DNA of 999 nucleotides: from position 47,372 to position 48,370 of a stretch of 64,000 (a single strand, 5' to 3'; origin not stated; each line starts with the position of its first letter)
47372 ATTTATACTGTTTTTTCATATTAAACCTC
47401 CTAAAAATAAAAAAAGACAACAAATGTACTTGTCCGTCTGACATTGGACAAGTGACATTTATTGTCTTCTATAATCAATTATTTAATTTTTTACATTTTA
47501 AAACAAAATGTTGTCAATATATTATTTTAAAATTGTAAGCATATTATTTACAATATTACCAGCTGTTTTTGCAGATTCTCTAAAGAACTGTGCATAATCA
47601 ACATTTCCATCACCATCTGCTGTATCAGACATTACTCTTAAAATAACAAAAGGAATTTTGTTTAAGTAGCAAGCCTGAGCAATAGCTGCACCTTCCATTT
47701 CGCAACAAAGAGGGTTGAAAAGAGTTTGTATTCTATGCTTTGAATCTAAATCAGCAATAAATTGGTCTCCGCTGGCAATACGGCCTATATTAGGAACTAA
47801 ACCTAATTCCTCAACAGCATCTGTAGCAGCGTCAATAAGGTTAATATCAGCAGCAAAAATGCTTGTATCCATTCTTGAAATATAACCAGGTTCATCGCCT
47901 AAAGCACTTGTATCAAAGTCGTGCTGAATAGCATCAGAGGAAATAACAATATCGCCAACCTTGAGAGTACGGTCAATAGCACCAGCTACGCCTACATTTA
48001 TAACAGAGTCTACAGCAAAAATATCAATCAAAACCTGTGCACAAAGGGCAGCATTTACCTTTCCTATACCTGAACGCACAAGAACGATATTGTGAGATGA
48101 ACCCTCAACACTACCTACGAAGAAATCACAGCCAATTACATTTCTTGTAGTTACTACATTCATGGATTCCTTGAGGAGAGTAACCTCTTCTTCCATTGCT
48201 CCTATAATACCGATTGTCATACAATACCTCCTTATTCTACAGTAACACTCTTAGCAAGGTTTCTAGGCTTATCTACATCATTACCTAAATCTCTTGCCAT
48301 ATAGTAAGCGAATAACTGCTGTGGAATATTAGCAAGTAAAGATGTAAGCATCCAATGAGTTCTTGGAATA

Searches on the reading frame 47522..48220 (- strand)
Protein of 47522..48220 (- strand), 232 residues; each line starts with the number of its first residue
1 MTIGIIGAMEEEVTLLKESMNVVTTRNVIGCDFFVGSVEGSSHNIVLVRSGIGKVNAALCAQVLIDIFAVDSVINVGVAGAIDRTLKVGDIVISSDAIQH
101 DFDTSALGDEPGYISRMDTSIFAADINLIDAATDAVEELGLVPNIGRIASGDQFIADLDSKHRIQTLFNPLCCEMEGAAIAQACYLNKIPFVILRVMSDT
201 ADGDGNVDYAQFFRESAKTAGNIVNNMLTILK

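Call 12: find_encoding_contigs(protein=window:47522-48220:-, flank=6000, max_places=10)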
Protein window:47522-48220:- (232 aa): 25 contigs read that carry it; 10 places shown.
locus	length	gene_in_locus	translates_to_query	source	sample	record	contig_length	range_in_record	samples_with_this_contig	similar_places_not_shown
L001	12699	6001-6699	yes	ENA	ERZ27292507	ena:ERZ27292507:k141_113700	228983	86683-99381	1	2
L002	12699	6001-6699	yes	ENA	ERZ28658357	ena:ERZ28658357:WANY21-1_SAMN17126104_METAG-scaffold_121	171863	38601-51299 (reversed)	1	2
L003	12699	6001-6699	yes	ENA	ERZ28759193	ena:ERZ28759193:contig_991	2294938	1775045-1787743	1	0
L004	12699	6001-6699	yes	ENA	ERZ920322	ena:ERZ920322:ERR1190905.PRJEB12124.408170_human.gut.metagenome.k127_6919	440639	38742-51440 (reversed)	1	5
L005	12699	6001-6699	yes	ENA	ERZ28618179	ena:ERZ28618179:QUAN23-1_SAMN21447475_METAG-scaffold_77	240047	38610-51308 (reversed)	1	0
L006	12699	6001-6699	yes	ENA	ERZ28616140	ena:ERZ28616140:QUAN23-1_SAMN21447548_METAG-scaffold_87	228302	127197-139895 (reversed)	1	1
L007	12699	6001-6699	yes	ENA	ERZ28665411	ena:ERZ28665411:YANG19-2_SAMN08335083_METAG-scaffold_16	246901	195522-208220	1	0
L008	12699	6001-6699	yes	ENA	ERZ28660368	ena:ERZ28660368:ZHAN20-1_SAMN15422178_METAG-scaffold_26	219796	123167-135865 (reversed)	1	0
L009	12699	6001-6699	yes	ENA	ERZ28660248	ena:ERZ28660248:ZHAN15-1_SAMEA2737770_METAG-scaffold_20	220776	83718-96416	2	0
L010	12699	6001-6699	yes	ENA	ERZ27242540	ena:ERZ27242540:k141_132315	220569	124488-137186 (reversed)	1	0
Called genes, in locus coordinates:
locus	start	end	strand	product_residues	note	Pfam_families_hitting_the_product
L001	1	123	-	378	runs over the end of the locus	PF00266:Aminotran_5, PF00155:Aminotran_1_2, PF01212:Beta_elim_lyase (weak)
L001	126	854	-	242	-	PF20260:PUA_4, PF04452:Methyltrans_RNA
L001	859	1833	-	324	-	PF06325:PrmA, PF05175:MTS, PF13847:Methyltransf_31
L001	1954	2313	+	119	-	PF01925:TauE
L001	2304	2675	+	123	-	PF01925:TauE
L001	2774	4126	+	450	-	PF02878:PGM_PMM_I, PF02879:PGM_PMM_II, PF02880:PGM_PMM_III, PF00408:PGM_PMM_IV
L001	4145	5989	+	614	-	PF13522:GATase_6, PF13537:GATase_7, PF01380:SIS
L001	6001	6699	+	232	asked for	PF01048:PNP_UDP_1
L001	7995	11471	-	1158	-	PF17757:UvrB_inter, PF02559:CarD_TRCF_RID, PF00270:DEAD, PF04851:ResIII, PF00271:Helicase_C, PF22590:Cas3-like_C_2 (faint), PF03461:TRCF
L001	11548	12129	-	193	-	PF01195:Pept_tRNA_hydro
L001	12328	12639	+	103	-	PF04014:MazE_antitoxin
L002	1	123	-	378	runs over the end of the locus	PF00266:Aminotran_5, PF00155:Aminotran_1_2, PF01212:Beta_elim_lyase (weak)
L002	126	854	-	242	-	PF20260:PUA_4, PF04452:Methyltrans_RNA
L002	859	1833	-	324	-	PF06325:PrmA, PF05175:MTS, PF13847:Methyltransf_31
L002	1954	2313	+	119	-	PF01925:TauE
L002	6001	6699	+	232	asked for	PF01048:PNP_UDP_1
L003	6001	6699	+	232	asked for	PF01048:PNP_UDP_1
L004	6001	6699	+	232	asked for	PF01048:PNP_UDP_1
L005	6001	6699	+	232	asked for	PF01048:PNP_UDP_1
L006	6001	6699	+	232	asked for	PF01048:PNP_UDP_1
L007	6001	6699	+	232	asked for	PF01048:PNP_UDP_1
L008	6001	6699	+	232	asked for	PF01048:PNP_UDP_1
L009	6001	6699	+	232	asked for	PF01048:PNP_UDP_1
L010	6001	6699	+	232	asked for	PF01048:PNP_UDP_1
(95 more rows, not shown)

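Call 25: find_homologous_proteins(query=window:47522-48220:-, max_evalue=1e-40)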
Query window:47522-48220:- (232 aa): 6999 proteins with E <= 1e-40 among 8000 candidates; the best 120 are listed.
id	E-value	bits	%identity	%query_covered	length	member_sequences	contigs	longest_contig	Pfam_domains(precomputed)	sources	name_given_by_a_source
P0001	4.8e-143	492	100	100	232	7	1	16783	PF01048.27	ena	-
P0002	3.9e-135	466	96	100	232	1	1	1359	PF01048.27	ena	-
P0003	2.0e-134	464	92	100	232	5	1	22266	PF01048.27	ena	-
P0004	2.4e-132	457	96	100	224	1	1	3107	PF01048.27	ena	-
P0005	1.8e-131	454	95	100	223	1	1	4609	PF01048.27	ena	-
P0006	9.4e-123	426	87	98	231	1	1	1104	PF01048.27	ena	-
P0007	1.4e-122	425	87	98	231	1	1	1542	PF01048.27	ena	-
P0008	1.5e-122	425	88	98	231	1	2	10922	PF01048.27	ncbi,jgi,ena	jgi:adenosylhomocysteine nucleosidase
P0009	3.2e-122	424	87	98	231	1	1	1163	PF01048.27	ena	-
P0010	4.0e-122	424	87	98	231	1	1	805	PF01048.27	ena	-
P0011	1.4e-121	422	88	97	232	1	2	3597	PF01048.27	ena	-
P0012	1.4e-109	383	98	81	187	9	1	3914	PF01048.27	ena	-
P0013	3.5e-99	349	70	98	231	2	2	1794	PF01048.27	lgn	-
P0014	5.6e-99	348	68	100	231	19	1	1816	PF01048.27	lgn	-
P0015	1.6e-98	347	89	81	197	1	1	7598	PF01048.27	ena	-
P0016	2.7e-98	346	70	98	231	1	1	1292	PF01048.27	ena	-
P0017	4.4e-98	345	70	98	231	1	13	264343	PF01048.27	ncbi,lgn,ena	-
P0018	6.1e-98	345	69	100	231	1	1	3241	PF01048.27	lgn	-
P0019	2.1e-97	343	70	99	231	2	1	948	PF01048.27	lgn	-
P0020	1.2e-96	341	68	98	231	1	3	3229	PF01048.27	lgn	-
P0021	1.9e-96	340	68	98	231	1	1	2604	PF01048.27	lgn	-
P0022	2.2e-96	340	68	98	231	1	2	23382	PF01048.27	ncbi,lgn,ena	-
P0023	4.1e-96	339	69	98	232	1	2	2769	PF01048.27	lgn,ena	-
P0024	4.3e-96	339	68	98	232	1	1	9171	PF01048.27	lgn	-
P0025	4.6e-96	339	68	98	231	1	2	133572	PF01048.27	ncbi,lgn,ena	-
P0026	7.9e-96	338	68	99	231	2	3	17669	PF01048.27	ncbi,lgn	-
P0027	1.3e-95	337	68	98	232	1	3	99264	PF01048.27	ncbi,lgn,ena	-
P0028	1.6e-95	337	68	98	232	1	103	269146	PF01048.27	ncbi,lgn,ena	-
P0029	1.9e-95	337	68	100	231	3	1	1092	PF01048.27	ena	-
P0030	3.8e-95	336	68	98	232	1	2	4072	PF01048.27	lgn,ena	-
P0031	4.2e-95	336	68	98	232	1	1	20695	PF01048.27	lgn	-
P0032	4.7e-95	335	68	98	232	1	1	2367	PF01048.27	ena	-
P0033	5.1e-95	335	68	98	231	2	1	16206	PF01048.27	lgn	-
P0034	5.7e-95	335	68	98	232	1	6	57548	PF01048.27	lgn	-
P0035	6.2e-95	335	68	98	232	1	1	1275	PF01048.27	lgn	-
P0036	1.5e-94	334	68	98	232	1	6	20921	PF01048.27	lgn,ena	-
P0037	1.7e-94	334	68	98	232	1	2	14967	PF01048.27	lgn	-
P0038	2.1e-94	333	68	98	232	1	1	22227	PF01048.27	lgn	-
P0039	4.8e-94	332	67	100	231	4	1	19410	PF01048.27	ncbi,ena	-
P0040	6.6e-94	332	68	98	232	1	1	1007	PF01048.27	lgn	-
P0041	7.5e-94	332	68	98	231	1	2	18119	PF01048.27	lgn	-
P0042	7.6e-94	332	68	98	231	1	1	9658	PF01048.27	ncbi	-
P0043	8.9e-94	331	68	98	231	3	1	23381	PF01048.27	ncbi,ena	-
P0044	9.7e-94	331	68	98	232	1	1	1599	PF01048.27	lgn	-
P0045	1.4e-93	331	68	98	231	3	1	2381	PF01048.27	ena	-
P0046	1.5e-93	331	67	98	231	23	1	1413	PF01048.27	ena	-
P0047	3.0e-93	330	68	95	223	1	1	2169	PF01048.27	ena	-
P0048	3.2e-93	329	67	100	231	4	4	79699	PF01048.27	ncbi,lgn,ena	-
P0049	2.1e-92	327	66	98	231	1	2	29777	PF01048.27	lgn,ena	-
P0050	2.3e-92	327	65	98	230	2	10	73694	PF01048.27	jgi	jgi:adenosylhomocysteine nucleosidase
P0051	5.6e-92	325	66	98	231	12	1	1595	PF01048.27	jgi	jgi:adenosylhomocysteine nucleosidase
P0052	6.0e-92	325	65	100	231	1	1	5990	PF01048.27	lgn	-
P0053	8.7e-92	325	65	98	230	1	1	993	PF01048.27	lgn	-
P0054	3.6e-91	323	63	98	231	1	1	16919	PF01048.27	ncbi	-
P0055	6.5e-90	319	65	98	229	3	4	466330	PF01048.27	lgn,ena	-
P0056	2.2e-89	317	64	100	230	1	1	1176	PF01048.27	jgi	jgi:adenosylhomocysteine nucleosidase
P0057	6.1e-89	315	64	98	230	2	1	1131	PF01048.27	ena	-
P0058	6.5e-89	315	64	98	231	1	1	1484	PF01048.27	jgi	jgi:adenosylhomocysteine nucleosidase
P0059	1.1e-88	315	66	99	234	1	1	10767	PF01048.27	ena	-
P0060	1.4e-88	314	63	98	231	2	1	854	PF01048.27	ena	-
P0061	1.5e-88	314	62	98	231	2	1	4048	PF01048.27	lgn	-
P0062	1.6e-88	314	64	98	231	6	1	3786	PF01048.27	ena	-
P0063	2.4e-88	314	63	100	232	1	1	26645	PF01048.27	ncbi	ncbi:MAG: 5'-methylthioadenosine/adenosylhomocysteine nucleosidase [Lachnospirales bacterium]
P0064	3.8e-88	313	63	98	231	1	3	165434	PF01048.27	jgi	jgi:adenosylhomocysteine nucleosidase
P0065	5.3e-88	312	66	98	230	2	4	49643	PF01048.27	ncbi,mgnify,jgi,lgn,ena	mgnify:CR=1 FL=1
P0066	8.7e-88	312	64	98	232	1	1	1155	PF01048.27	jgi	jgi:adenosylhomocysteine nucleosidase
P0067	1.0e-87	311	64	98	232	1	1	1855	PF01048.27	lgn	-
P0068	2.3e-87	310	64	98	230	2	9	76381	PF01048.27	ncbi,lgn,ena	-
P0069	2.6e-87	310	64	98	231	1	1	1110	PF01048.27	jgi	jgi:adenosylhomocysteine nucleosidase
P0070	3.7e-87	310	64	98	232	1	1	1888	PF01048.27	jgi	jgi:adenosylhomocysteine nucleosidase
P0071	5.0e-87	309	64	98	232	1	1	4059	PF01048.27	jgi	jgi:adenosylhomocysteine nucleosidase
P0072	8.8e-87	308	64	98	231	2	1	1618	PF01048.27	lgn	-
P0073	1.4e-86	308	64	98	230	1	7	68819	PF01048.27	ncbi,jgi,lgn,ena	-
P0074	1.7e-86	307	64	95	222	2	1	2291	PF01048.27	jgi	jgi:adenosylhomocysteine nucleosidase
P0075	9.4e-86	305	62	100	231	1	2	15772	PF01048.27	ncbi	-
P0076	4.7e-85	303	61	100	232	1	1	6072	PF01048.27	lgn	-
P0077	4.3e-84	300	61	100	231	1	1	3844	PF01048.27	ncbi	-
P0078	8.4e-84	299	64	98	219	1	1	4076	PF01048.27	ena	-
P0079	9.3e-84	299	61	100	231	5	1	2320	PF01048.27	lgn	-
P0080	9.9e-84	298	60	99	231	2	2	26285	PF01048.27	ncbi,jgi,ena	jgi:MTA/SAH nucleosidase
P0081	3.3e-83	297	60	99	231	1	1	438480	PF01048.27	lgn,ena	-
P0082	5.9e-83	296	60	98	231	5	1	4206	PF01048.27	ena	-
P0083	8.3e-83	295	61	97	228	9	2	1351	PF01048.27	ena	-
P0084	1.8e-82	294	100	63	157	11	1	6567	PF01048.27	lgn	-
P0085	7.3e-81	289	59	100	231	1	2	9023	PF01048.27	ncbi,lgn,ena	-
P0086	1.3e-80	288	58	99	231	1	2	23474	PF01048.27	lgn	-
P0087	2.3e-80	287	60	100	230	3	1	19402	PF01048.27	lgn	-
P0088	7.6e-80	286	58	99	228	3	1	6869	PF01048.27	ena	-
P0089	8.0e-80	286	60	98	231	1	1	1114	PF01048.27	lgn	-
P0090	3.0e-79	284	57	100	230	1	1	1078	PF01048.27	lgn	-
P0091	3.6e-79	284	59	100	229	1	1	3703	PF01048.27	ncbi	-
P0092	4.0e-79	283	58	100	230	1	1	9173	PF01048.27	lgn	-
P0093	9.9e-79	282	59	100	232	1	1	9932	PF01048.27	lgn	-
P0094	1.5e-78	282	58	98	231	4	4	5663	PF01048.27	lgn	-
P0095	3.1e-78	280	86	66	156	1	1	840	PF01048.27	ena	-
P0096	6.9e-78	279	60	99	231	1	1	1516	PF01048.27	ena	-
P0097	2.0e-77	278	59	98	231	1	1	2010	PF01048.27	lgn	-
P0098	8.2e-77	276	56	98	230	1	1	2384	PF01048.27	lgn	-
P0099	1.4e-76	275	59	100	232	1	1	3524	PF01048.27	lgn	-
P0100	3.3e-76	274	57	100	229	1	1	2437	PF01048.27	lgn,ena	-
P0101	3.5e-76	274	57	99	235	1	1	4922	PF01048.27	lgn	-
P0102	3.7e-76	274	57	98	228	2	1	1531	PF01048.27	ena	-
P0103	3.7e-76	274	58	99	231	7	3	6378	PF01048.27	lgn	-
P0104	1.6e-75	272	59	100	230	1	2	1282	PF01048.27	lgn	-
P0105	1.8e-75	271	57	100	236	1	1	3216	PF01048.27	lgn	-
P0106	3.4e-74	267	57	99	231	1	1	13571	PF01048.27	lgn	-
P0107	4.1e-74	267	58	98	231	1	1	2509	PF01048.27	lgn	-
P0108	4.6e-74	267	57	98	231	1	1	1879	PF01048.27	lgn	-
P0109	7.3e-74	266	56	100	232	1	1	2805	PF01048.27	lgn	-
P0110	1.3e-73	265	57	100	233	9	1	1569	PF01048.27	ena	-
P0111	1.5e-73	265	56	99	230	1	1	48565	PF01048.27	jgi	-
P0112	1.9e-73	265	55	98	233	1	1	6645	PF01048.27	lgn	-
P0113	2.9e-73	264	56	99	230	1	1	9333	PF01048.27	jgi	-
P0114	4.4e-73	264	54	100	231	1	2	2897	PF01048.27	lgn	-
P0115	6.3e-73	263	56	98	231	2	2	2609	PF01048.27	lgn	-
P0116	1.3e-72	262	57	99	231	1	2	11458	PF01048.27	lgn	-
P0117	1.4e-72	262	56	99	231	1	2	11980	PF01048.27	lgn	-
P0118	1.9e-72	262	55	98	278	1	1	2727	PF01048.27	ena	-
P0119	2.0e-72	262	53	98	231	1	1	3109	PF01048.27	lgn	-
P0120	4.1e-72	260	56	99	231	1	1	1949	PF01048.27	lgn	-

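Call 26: find_encoding_contigs(protein=P0003, flank=6000, max_places=2)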
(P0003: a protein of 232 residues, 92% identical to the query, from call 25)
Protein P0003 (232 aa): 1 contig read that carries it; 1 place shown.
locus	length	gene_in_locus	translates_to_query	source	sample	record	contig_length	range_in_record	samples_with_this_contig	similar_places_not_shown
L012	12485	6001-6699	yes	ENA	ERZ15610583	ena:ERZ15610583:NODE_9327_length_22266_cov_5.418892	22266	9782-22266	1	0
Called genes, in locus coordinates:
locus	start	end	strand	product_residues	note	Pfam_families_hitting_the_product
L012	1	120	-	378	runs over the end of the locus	PF00266:Aminotran_5, PF01212:Beta_elim_lyase (weak)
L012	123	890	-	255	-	PF20260:PUA_4, PF04452:Methyltrans_RNA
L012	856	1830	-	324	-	PF06325:PrmA, PF05175:MTS, PF13847:Methyltransf_31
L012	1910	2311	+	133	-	PF01925:TauE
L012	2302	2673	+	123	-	PF01925:TauE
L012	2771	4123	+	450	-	PF02878:PGM_PMM_I, PF02879:PGM_PMM_II, PF02880:PGM_PMM_III, PF00408:PGM_PMM_IV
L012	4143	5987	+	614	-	PF13522:GATase_6, PF13537:GATase_7, PF01380:SIS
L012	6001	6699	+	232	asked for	PF01048:PNP_UDP_1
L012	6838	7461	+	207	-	PF02224:Cytidylate_kin (faint), PF13189:Cytidylate_kin2, PF01202:SKI (faint)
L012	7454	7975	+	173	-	PF11391:DUF2798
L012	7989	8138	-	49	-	-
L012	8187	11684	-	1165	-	PF17757:UvrB_inter, PF02559:CarD_TRCF_RID, PF00270:DEAD, PF04851:ResIII, PF00271:Helicase_C, PF22590:Cas3-like_C_2 (faint), PF03461:TRCF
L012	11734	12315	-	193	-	PF01195:Pept_tRNA_hydro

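Call 27: find_encoding_contigs(protein=P0008, flank=6000, max_places=2)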
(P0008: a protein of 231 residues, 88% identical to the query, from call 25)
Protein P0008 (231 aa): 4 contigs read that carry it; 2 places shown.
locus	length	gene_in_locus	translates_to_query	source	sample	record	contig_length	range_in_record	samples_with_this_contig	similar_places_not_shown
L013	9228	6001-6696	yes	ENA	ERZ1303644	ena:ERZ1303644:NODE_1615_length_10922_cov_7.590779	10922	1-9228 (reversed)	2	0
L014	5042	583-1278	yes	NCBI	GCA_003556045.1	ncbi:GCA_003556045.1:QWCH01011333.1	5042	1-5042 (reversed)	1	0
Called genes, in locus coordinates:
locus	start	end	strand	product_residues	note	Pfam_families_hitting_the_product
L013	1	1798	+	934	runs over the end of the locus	PF28554:DUF8437, PF00176:SNF2-rel_dom (faint), PF04851:ResIII (weak), PF28555:Helicase_dom, PF00271:Helicase_C (weak)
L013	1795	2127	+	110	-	PF21983:NikA-like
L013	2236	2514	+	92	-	-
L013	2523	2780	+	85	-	-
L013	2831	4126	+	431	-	PF03432:Relaxase, PF02879:PGM_PMM_II, PF02880:PGM_PMM_III, PF00408:PGM_PMM_IV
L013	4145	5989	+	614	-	PF13522:GATase_6, PF13537:GATase_7, PF01380:SIS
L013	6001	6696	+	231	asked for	PF01048:PNP_UDP_1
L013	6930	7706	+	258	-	-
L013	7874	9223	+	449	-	PF00342:PGI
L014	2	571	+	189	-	?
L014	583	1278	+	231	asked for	PF01048:PNP_UDP_1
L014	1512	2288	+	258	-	-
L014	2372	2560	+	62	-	-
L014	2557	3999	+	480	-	PF14264:Glucos_trans_II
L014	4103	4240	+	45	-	-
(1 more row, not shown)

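Call 28: find_encoding_contigs(protein=P0017, flank=6000, max_places=2)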
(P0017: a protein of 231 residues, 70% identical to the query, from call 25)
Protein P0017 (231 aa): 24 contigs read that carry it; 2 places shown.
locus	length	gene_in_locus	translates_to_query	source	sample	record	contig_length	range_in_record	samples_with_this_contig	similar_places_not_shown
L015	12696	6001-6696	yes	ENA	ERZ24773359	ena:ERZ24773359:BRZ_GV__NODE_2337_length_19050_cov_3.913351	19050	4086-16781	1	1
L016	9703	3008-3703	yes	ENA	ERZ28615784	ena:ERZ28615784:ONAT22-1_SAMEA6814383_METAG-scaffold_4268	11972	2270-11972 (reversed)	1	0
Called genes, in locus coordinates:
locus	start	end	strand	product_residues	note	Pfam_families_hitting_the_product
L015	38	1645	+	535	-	PF06418:CTP_synth_N, PF00117:GATase, PF07722:Peptidase_C26 (weak)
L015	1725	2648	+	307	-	PF00892:EamA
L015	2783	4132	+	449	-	PF02878:PGM_PMM_I, PF02879:PGM_PMM_II, PF02880:PGM_PMM_III, PF00408:PGM_PMM_IV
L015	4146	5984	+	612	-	PF13522:GATase_6, PF13537:GATase_7, PF01380:SIS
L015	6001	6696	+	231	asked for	PF01048:PNP_UDP_1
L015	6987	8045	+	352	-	PF03444:WHD_HrcA (weak), PF01628:HrcA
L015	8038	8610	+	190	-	PF01025:GrpE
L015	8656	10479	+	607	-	PF00012:HSP70, PF06723:MreB_Mbl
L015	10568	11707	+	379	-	PF00226:DnaJ, PF01556:DnaJ_C, PF00684:DnaJ_CXXCXGXG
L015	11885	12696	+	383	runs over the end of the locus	PF13407:Peripla_BP_4 (faint), PF13433:Peripla_BP_5 (weak), PF13458:Peripla_BP_6, PF01094:ANF_receptor, PF13433:Peripla_BP_5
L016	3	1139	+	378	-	?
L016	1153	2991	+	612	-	PF13522:GATase_6, PF13537:GATase_7, PF01380:SIS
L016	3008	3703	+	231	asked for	PF01048:PNP_UDP_1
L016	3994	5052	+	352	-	PF03444:WHD_HrcA (weak), PF01628:HrcA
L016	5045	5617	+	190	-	PF01025:GrpE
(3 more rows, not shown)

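Call 29: find_encoding_contigs(protein=P0028, flank=6000, max_places=2)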
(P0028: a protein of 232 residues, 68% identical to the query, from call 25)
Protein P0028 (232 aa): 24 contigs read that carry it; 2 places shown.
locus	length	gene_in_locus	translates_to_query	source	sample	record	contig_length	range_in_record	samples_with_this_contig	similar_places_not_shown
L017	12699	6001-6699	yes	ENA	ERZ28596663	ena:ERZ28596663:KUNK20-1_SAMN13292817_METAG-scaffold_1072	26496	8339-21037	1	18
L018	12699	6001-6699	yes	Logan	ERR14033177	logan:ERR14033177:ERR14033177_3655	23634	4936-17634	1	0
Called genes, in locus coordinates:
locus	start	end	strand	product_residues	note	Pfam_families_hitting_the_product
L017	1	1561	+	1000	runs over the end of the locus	PF13360:PQQ_2, PF13570:Beta-prop_ACSF4, PF14478:DUF4430, PF00395:SLH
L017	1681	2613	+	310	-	PF00892:EamA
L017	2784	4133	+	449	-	PF02878:PGM_PMM_I, PF02879:PGM_PMM_II, PF02880:PGM_PMM_III, PF00408:PGM_PMM_IV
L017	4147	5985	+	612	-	PF13522:GATase_6, PF13537:GATase_7, PF01380:SIS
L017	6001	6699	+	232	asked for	PF01048:PNP_UDP_1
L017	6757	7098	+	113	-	PF04266:ASCH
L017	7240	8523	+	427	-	PF05977:MFS_3, PF07690:MFS_1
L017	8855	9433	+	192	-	PF09347:DUF1989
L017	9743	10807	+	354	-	PF03444:WHD_HrcA (weak), PF01628:HrcA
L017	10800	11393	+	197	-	PF01025:GrpE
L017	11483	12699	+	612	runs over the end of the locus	PF00012:HSP70, PF06723:MreB_Mbl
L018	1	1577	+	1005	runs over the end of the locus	PF13360:PQQ_2, PF13570:Beta-prop_ACSF4, PF14478:DUF4430, PF00395:SLH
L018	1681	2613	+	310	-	PF00892:EamA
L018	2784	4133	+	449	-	PF02878:PGM_PMM_I, PF02879:PGM_PMM_II, PF02880:PGM_PMM_III, PF00408:PGM_PMM_IV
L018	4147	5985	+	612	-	PF13522:GATase_6, PF13537:GATase_7, PF01380:SIS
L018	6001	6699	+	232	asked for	PF01048:PNP_UDP_1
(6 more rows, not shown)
